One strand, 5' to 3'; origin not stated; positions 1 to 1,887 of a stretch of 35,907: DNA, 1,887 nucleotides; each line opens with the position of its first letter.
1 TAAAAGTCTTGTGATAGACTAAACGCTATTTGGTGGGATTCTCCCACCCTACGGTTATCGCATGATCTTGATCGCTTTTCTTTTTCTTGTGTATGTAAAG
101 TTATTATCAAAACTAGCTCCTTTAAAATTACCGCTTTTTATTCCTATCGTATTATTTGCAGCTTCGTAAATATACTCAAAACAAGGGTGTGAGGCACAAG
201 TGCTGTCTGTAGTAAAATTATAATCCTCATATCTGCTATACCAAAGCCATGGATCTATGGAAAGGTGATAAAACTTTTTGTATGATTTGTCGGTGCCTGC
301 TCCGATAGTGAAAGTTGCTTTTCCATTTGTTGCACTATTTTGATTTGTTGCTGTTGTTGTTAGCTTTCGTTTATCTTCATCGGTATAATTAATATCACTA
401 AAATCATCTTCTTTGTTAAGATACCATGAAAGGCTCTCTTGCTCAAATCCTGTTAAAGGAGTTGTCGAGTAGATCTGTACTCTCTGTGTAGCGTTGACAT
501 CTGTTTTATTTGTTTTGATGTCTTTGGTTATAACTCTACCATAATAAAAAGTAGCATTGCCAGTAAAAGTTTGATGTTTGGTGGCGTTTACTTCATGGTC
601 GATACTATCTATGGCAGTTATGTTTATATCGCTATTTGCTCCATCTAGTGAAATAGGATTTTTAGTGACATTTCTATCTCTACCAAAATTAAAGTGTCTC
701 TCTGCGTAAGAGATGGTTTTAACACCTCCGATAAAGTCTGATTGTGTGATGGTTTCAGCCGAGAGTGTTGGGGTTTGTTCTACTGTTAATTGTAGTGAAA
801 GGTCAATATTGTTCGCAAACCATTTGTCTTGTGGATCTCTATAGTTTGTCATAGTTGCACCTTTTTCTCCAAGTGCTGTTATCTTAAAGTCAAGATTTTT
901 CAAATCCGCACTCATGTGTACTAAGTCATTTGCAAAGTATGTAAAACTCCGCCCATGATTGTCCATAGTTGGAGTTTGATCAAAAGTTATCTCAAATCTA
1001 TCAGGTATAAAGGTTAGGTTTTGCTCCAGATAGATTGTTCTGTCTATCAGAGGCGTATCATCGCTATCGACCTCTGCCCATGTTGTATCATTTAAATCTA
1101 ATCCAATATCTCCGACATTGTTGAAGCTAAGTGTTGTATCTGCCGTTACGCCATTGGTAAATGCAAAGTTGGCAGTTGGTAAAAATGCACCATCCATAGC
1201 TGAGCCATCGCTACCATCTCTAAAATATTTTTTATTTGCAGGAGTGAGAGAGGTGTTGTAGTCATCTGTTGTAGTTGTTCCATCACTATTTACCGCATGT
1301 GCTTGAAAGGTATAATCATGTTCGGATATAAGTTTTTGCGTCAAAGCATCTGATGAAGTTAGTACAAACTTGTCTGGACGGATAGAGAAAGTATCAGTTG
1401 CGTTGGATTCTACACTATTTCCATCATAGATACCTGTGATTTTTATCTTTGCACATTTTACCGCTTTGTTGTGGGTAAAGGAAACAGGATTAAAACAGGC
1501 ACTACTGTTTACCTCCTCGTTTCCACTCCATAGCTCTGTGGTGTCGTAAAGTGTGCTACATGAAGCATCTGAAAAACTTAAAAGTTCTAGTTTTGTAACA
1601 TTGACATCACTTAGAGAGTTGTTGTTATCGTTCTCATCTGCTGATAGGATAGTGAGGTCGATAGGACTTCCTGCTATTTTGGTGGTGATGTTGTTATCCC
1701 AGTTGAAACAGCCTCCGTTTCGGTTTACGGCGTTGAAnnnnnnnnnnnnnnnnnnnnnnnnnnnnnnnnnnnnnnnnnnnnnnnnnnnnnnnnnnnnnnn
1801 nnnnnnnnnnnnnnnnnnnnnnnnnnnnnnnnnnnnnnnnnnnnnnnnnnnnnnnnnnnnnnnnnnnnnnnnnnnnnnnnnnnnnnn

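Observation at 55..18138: Extreme enrichment of the bacterial N-glycosylation sequon D/E-X-N-X-S/T in all five proteins of the pilus-like module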

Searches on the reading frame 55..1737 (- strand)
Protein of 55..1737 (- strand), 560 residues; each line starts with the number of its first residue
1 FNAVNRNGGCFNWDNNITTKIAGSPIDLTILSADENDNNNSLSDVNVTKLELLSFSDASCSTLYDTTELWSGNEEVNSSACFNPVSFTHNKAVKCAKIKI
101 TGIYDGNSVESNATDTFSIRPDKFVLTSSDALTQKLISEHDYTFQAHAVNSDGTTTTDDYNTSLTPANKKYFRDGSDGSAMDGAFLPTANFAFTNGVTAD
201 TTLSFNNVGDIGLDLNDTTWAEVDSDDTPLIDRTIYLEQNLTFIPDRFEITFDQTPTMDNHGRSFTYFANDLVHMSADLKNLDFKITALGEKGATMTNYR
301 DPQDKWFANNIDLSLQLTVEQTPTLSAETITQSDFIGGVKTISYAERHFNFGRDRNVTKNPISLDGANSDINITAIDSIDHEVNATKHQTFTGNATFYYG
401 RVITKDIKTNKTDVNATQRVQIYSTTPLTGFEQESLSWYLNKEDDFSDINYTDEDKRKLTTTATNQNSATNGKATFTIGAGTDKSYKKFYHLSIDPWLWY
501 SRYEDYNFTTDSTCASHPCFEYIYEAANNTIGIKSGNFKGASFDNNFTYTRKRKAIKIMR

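Call 58: predict_structure(alignment_id=A2)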
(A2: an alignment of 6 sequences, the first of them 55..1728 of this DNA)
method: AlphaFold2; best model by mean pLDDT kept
length: 557 residues; sequences in the alignment: 6
mean_pLDDT: 34.7   pTM: 0.24
mean pLDDT of the five models: 34.7, 34.3, 33.1, 28.2, 27.2
residues with pLDDT >= 90: 0; 70-90: 0; 50-70: 25; < 50: 532
segments of 3 or more residues with pLDDT < 50: 1-22, 24-43, 45-47, 49-83, 85-92, 108-280, 285-336, 341-411, 413-473, 476-557
pLDDT, mean of each block of 10 residues (from residue 1): 28 41 45 43 48 31 34 36 47 52 49 42 29 30 35 27 27 24 24 27 34 34 31 32 43 33 25 36 46 38 33 30 31 45 34 27 26 29 27 26 35 41 31 30 33 35 40 47 32 27 39 37 40 29 34 31
secondary structure, 60 per line:
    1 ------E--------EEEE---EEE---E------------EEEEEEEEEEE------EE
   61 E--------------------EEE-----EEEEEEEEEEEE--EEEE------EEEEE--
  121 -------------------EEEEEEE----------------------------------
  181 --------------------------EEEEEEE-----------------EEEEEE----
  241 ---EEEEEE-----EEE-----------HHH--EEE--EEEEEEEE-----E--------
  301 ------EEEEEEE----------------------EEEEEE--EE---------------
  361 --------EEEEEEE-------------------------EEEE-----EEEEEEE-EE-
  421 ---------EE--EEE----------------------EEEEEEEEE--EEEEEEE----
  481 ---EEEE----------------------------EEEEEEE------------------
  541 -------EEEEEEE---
elements in order: E16-19 E23-25 E42-52 E59-61 E82-84 E90-101 E104-107 E114-118 E140-146 E207-213 E231-236 E244-249 E255-257 E274-276 E279-286 E307-313 E336-341 E369-375 E401-404 E410-416 E434-436 E459-467 E470-476 E484-487 E516-522 E548-554

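Call 61: find_homologous_proteins(query=A3, max_evalue=1e-10)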
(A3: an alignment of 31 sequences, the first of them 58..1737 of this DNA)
Query A3 (31 sequences) (560 aa, profile of the alignment): 22 proteins with E <= 1e-10 among 8000 candidates.
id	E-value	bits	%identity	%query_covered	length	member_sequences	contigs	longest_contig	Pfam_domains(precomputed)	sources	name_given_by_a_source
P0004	4.3e-168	578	28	98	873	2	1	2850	PF28247.1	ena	-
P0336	6.1e-159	548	28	98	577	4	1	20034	-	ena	-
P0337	4.1e-151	522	28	100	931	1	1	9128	PF28247.1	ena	-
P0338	2.0e-140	487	51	100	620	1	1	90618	PF28247.1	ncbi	-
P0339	2.7e-140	487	52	100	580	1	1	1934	PF28247.1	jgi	-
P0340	3.8e-140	486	29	100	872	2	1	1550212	PF28247.1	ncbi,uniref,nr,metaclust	ncbi:hypothetical protein [Lebetimonas sp. JH369]|uniref:hypothetical protein n=1 Tax=Lebetimonas sp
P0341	8.4e-139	482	53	100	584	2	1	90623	PF28247.1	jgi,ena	-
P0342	6.3e-137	476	28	100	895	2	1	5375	PF28247.1,PF13385.14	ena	-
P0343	1.7e-136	474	26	100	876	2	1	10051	PF23981.2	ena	-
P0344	2.4e-132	460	59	100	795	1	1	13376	PF28247.1,PF07738.20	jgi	jgi:hypothetical protein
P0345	8.6e-130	452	57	96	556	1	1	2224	PF28247.1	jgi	jgi:hypothetical protein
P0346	1.3e-126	442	30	98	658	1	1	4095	-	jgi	-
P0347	1.7e-125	438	28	98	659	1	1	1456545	PF28247.1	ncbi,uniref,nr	ncbi:DUF6701 domain-containing protein [Lebetimonas sp. JH292]|uniref:DUF6701 domain-containing prot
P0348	1.2e-122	428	52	100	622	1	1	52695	PF28247.1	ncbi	-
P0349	8.2e-119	416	34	100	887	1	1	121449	PF28247.1,PF13385.14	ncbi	ncbi:LamG-like jellyroll fold domain-containing protein, partial [Hydrogenimonas sp.]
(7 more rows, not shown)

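Call 65: find_encoding_contigs(protein=P0340, flank=10000, max_places=2)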
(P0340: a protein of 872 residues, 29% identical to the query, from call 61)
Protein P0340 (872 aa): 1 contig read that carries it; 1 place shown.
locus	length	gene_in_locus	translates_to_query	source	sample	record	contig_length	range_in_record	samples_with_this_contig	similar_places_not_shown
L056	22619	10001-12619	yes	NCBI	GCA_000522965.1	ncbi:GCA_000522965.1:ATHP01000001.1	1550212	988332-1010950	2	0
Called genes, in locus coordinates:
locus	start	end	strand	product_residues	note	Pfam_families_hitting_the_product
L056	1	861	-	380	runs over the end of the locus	PF07228:SpoIIE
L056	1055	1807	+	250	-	PF01797:Y1_Tnp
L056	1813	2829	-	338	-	PF00044:Gp_dh_N, PF02800:Gp_dh_C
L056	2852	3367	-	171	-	PF00293:NUDIX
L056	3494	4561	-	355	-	PF03462:PCRF, PF00472:RF-1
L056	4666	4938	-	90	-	PF01649:Ribosomal_S20p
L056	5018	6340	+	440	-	PF02878:PGM_PMM_I, PF02879:PGM_PMM_II, PF02880:PGM_PMM_III, PF00408:PGM_PMM_IV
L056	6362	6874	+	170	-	PF01252:Peptidase_A8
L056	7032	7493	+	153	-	PF08282:Hydrolase_3 (faint)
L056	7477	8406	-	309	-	PF01171:ATP_bind_3, PF01507:PAPS_reduct (faint), PF06508:QueC (faint)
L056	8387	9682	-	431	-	PF00919:UPF0004, PF04055:Radical_SAM, PF18693:TRAM_2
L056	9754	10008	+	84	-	-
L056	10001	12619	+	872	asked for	PF28247:DUF6701_3rd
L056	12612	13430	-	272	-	PF02569:Pantoate_ligase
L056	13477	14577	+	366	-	PF03462:PCRF, PF00472:RF-1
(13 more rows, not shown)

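Call 82: predict_structure(alignment_id=A4)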
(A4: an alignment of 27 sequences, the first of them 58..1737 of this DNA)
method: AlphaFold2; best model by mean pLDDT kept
length: 560 residues; sequences in the alignment: 27
mean_pLDDT: 85.8   pTM: 0.71
mean pLDDT of the five models: 85.8, 85.0, 84.7, 84.5, 82.4
residues with pLDDT >= 90: 289; 70-90: 214; 50-70: 29; < 50: 28
segments of 3 or more residues with pLDDT < 50: 532-546, 548-560
pLDDT, mean of each block of 10 residues (from residue 1): 81 82 94 76 88 92 95 91 93 94 91 88 88 84 93 95 92 93 86 94 93 90 73 87 96 91 85 84 94 96 91 86 69 92 85 85 85 93 94 90 91 88 91 91 77 88 73 85 85 90 90 91 82 45 46 44
secondary structure, 60 per line:
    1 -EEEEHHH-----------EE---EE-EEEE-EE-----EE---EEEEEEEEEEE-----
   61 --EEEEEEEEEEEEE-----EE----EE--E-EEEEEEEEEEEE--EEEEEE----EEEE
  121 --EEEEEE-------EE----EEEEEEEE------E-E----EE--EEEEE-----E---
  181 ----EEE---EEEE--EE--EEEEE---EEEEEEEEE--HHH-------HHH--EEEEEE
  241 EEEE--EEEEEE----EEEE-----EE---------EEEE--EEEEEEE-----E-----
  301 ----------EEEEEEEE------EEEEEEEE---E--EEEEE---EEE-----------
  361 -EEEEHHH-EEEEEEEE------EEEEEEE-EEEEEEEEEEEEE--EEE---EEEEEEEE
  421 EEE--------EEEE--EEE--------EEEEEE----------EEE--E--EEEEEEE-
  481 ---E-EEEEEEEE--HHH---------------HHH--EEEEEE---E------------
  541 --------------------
elements in order: E2-5 E28-31 E45-55 E63-75 E93-104 E107-112 E117-120 E123-128 E142-149 E167-171 E185-187 E191-194 E201-205 E209-217 E235-244 E247-252 E257-260 E277-280 E283-289 E311-318 E325-332 E339-343 E347-349 E362-365 E370-377 E384-390 E392-404 E407-409 E413-423 E432-435 E438-440 E449-454 E465-467 E473-479 E486-493 E519-524

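Call 89: fold_search(model_id=the predicted structure, library=pdb)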
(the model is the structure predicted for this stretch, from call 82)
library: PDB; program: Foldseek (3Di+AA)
matches with E <= 10: 1357; with E <= 0.001: 95
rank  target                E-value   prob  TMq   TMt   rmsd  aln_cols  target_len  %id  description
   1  7q60                  7.4e-09  1.00  0.17  0.10  36.5       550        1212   11  Structure of TEV cleaved A2ML1 (A2ML1-TE) (released 2022-04-20)
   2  7q1y_A                1.0e-08  1.00  0.17  0.09  37.3       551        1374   10  X-ray structure of human A2ML1 (released 2022-04-20)
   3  7q62_B                2.1e-08  1.00  0.18  0.13  36.3       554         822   10  Structure of TEV cleaved A2ML1 dimer (A2ML1-TT dimer) (released 2022-04-20)
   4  7q62_A                3.9e-08  1.00  0.18  0.10  36.1       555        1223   11  Structure of TEV cleaved A2ML1 dimer (A2ML1-TT dimer) (released 2022-04-20)
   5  7ad6_B                7.4e-08  1.00  0.17  0.16  36.6       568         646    8  Crystal structure of human complement C5 in complex with the K92 bovine knob domain peptide. (released 2021-03-10)
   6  7ad7_B                9.0e-08  1.00  0.18  0.16  36.9       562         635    8  Crystal structure of human complement C5 in complex with the K8 bovine knob domain peptide. (released 2021-03-10)
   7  3pvm_A                1.2e-07  1.00  0.16  0.08  37.0       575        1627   10  Structure of Complement C5 in Complex with CVF (released 2011-01-19)
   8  2qki_A                1.6e-07  1.00  0.20  0.19  37.0       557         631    9  Human C3c in complex with the inhibitor compstatin (released 2007-08-14)
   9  7s62                  1.7e-07  1.00  0.17  0.09  35.7       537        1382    9  Locally refined protomer structure of native-form oocyte/egg Alpha-2-Macroglobulin (A2Moo) tetramer (released 2022-01-05)
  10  7s63_A                2.5e-07  1.00  0.17  0.08  35.5       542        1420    9  Native-form oocyte/egg Alpha-2-Macroglobulin (A2Moo) tetramer (released 2022-01-05)
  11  8ayh_C                2.7e-07  1.00  0.19  0.17  36.2       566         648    8  Structure of Complement C5 in Complex with small molecule inhibitor and CVF (released 2022-12-21)
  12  9fx2                  2.8e-07  1.00  0.20  0.11  34.9       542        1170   15  Structure of methylamine activated CD109 (released 2025-03-19)
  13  5i5k_A                3.2e-07  1.00  0.18  0.08  36.4       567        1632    9  Structure of complement C5 in complex with eculizumab (released 2016-03-16)
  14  9u61_C                3.4e-07  1.00  0.18  0.16  36.6       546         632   10  CP/MBL pathways C3 convertase C4b2a and C3 complex (released 2026-01-14)
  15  9sv8_B                3.9e-07  1.00  0.19  0.18  36.0       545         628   10  Herpes simplex virus 2 delta28-73 glycoprotein C ectodomain in complex with C3b (released 2025-12-10)
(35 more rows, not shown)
